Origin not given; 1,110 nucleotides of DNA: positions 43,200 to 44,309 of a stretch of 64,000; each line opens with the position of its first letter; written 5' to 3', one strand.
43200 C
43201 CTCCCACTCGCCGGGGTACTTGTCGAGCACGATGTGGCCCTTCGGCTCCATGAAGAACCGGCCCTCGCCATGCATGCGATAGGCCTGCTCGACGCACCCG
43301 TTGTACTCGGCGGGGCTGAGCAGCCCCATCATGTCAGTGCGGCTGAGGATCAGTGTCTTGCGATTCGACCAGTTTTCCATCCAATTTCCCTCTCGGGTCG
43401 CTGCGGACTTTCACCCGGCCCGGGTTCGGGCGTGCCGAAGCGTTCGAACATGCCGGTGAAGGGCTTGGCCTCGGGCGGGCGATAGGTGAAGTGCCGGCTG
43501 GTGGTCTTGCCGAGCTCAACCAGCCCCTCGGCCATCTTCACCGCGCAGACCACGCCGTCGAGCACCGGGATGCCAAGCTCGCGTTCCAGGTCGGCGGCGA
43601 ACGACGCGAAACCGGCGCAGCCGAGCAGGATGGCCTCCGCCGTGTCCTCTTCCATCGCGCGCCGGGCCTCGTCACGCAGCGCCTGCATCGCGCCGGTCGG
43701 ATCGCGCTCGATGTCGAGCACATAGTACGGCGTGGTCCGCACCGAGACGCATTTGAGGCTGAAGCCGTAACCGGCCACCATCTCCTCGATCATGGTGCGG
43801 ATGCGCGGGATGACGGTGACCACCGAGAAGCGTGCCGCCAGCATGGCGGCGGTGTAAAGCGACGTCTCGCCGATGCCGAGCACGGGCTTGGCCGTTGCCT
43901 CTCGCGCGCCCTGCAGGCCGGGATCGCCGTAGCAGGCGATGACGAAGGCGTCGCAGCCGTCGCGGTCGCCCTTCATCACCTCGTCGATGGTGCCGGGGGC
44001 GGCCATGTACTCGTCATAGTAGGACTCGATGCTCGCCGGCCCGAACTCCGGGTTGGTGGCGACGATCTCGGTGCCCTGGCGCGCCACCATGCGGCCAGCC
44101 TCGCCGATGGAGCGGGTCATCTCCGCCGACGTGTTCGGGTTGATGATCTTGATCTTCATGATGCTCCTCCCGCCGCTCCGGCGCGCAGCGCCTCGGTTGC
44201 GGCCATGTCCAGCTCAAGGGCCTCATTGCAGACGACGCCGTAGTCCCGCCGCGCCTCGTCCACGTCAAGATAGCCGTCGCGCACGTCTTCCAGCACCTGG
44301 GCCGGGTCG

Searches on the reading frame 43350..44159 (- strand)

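Call 14: search_protein_families(library=pfam, proteins=[window:43350-44159:-], max_evalue=0.001)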
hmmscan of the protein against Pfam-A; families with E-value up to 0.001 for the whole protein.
window:43350-44159:- (269 aa): 1 family
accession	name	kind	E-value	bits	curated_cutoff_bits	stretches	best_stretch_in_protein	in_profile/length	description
PF01177.27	Asp_Glu_race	-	2.5e-55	188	31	1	3-210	1-211/211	Asp/Glu/Hydantoin racemase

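Call 68: search_protein_families(library=ncbifam, proteins=[window:43350-44159:-], max_evalue=0.00001)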
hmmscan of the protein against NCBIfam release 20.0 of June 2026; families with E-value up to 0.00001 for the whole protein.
window:43350-44159:- (269 aa): 0 families
